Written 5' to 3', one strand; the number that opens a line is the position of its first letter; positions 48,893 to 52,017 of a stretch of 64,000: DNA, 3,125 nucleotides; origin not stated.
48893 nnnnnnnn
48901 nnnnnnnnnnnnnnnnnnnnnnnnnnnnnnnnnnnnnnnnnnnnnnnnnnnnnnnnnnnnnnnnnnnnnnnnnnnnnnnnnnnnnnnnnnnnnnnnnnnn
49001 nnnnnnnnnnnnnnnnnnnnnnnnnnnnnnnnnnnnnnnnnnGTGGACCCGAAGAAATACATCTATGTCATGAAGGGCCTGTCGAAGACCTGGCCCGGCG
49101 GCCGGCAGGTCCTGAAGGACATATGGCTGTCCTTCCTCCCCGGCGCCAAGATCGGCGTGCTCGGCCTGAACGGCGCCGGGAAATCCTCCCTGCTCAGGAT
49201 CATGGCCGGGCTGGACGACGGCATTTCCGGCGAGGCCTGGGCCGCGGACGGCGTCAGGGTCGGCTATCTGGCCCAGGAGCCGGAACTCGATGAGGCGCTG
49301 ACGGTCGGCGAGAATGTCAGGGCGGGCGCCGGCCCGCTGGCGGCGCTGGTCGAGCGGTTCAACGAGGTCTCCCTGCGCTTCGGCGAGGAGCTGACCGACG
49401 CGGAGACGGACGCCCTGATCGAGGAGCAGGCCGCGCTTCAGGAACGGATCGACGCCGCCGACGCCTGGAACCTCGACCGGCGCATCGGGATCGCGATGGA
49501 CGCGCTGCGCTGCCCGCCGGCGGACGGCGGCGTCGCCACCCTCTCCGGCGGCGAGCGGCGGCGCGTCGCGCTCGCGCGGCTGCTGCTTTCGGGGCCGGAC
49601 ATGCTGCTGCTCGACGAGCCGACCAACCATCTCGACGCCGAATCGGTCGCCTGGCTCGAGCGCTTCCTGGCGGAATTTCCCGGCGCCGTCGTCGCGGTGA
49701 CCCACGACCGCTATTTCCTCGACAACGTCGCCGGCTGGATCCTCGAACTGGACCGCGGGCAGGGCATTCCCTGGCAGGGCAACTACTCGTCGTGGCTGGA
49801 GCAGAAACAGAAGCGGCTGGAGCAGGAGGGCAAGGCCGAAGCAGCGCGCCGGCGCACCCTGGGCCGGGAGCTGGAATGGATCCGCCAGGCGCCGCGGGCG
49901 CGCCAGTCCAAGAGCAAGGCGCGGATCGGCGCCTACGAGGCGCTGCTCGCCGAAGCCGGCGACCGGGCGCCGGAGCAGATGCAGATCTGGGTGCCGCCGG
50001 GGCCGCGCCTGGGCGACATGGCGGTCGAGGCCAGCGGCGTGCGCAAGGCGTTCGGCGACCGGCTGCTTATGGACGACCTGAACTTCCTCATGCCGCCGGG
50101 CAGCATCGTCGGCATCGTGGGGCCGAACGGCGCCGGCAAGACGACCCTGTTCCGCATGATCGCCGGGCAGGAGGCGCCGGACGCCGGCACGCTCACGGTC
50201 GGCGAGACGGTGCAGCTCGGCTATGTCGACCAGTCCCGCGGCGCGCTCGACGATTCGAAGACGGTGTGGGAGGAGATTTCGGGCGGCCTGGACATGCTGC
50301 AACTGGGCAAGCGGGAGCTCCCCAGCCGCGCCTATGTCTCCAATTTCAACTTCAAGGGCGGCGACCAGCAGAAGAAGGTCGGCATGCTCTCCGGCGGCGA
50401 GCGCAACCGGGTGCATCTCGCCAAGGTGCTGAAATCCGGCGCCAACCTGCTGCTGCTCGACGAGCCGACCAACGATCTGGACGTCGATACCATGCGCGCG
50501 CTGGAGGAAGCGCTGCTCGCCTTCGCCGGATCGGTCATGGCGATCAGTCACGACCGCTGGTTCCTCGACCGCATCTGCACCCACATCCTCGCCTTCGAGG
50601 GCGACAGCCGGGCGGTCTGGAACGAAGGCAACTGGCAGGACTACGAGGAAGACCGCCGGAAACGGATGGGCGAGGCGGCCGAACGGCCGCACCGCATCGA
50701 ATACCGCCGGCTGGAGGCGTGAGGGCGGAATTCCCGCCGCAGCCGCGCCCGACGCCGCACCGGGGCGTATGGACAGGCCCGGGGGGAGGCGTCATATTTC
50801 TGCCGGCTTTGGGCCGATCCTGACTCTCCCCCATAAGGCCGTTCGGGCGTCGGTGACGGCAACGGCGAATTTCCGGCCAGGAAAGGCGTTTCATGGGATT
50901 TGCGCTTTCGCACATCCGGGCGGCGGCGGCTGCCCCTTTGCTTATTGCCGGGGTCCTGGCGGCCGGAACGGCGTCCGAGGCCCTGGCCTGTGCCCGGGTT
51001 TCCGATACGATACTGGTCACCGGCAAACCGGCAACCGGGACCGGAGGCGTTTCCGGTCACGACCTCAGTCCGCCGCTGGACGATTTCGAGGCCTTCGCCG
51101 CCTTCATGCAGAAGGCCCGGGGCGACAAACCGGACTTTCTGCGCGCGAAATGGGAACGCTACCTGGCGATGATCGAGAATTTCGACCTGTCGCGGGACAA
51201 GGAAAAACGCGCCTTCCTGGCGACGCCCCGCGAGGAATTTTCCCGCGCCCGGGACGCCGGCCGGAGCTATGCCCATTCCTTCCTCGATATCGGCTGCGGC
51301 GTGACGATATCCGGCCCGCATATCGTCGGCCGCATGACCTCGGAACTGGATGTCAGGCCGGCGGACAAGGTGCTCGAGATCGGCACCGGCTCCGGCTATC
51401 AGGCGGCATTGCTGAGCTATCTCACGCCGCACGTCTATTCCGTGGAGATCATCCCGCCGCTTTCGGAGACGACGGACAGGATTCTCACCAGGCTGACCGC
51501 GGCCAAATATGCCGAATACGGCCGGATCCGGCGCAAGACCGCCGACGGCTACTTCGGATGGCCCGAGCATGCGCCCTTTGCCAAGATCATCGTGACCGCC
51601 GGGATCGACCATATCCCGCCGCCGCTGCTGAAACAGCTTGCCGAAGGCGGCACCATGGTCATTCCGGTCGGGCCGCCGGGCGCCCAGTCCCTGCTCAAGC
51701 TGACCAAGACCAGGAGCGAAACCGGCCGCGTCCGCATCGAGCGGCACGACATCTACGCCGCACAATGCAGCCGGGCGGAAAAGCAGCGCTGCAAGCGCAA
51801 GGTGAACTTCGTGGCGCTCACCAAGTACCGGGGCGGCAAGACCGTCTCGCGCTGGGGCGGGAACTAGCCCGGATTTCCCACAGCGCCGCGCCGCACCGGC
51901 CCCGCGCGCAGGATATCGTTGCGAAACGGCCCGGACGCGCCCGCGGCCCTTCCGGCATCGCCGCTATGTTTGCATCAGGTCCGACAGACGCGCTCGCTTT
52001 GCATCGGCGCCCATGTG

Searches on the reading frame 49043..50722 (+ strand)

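Call 3: search_protein_families(library=pfam, proteins=[window:49043-50722:+], max_evalue=0.01)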
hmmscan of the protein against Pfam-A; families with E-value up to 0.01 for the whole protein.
window:49043-50722:+ (559 aa): 11 families
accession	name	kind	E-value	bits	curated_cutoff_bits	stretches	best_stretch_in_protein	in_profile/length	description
PF00005.33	ABC_tran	-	1.8e-51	174.8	25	2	344-477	2-137/137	ABC transporter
PF13304.12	AAA_21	-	3.2e-15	57.4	27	2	168-227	239-304/304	AAA domain, putative AbiEii toxin, Type IV TA system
PF12848.13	ABC_tran_Xtn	-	1.3e-10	41.6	25.9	1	234-301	1-70/85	ABC transporter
PF02463.25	SMC_N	-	5.8e-08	32.9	40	0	355-373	26-44/220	RecF/RecN/SMC N terminal domain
PF13476.12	AAA_23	-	3.5e-06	28.2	27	1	348-373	17-39/201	AAA domain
PF01926.29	MMR_HSR1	-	0.00029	21.4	21.9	0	356-382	2-28/113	50S ribosome-binding GTPase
PF13401.12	AAA_22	-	0.0006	20.6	27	0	355-476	7-94/130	AAA domain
PF13555.12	AAA_29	-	0.00087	19.4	27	0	355-370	24-39/61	P-loop containing region of AAA domain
PF13521.12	AAA_28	-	0.0019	18.9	27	0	358-399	4-41/164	AAA domain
PF13238.12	AAA_18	-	0.0054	17.6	29.4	0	37-85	1-40/128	AAA domain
PF00006.31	ATP-synt_ab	-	0.0067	16.5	29.5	0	352-378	13-39/213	ATP synthase alpha/beta family, nucleotide-binding domain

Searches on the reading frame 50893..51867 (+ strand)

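Call 3: search_protein_families(library=pfam, proteins=[window:50893-51867:+], max_evalue=0.01)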
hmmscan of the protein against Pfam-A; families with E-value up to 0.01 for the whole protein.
window:50893-51867:+ (324 aa): 3 families
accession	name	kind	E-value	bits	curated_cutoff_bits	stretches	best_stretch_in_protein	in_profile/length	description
PF01135.25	PCMT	-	1.8e-41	142.6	20.3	1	101-286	18-200/210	Protein-L-isoaspartate(D-aspartate) O-methyltransferase (PCMT)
PF13489.12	Methyltransf_23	-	7.1e-05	23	27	1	157-245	23-98/164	Methyltransferase domain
PF00398.26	RrnaAD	-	0.0028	17.2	24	1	145-195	19-69/263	Ribosomal RNA adenine dimethylase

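Call 4: search_protein_families(library=ncbifam, proteins=[window:50893-51867:+], max_evalue=0.01)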
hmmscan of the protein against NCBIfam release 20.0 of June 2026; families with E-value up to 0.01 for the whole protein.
window:50893-51867:+ (324 aa): 9 families
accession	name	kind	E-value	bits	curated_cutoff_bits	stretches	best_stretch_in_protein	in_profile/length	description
NF001453.0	PRK00312.1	equivalog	4.2e-50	170.3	188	1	83-277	7-196/217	protein-L-isoaspartate(D-aspartate) O-methyltransferase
TIGR00080.1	pimt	equivalog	2.1e-40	138.8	159.05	1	102-277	23-195/216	protein-L-isoaspartate O-methyltransferase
NF010549.0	PRK13942.1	equivalog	5e-39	134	282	1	101-276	22-193/215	protein-L-isoaspartate O-methyltransferase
TIGR04188.1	methyltr_grsp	subfamily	5.2e-28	98.4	380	1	141-283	92-230/363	ATP-grasp peptide maturase system methyltransferase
TIGR04364.1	methyltran_FxLD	equivalog_domain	2.5e-26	92.7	320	1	100-260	19-182/394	methyltransferase, FxLD system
NF010550.0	PRK13943.1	equivalog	5.4e-16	58.6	359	1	89-259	9-180/322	protein-L-isoaspartate O-methyltransferase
NF011530.0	PRK14968.1-4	equivalog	0.00079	18.8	243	1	153-188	36-72/202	putative methyltransferase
NF000499.2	Erm23S_rRNA_broad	equivalog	0.0018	17.7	212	1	143-196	10-63/244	23S ribosomal RNA methyltransferase Erm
TIGR00755.1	ksgA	equivalog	0.0027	17.1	171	1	143-197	16-70/256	16S rRNA (adenine(1518)-N(6)/adenine(1519)-N(6))-dimethyltransferase RsmA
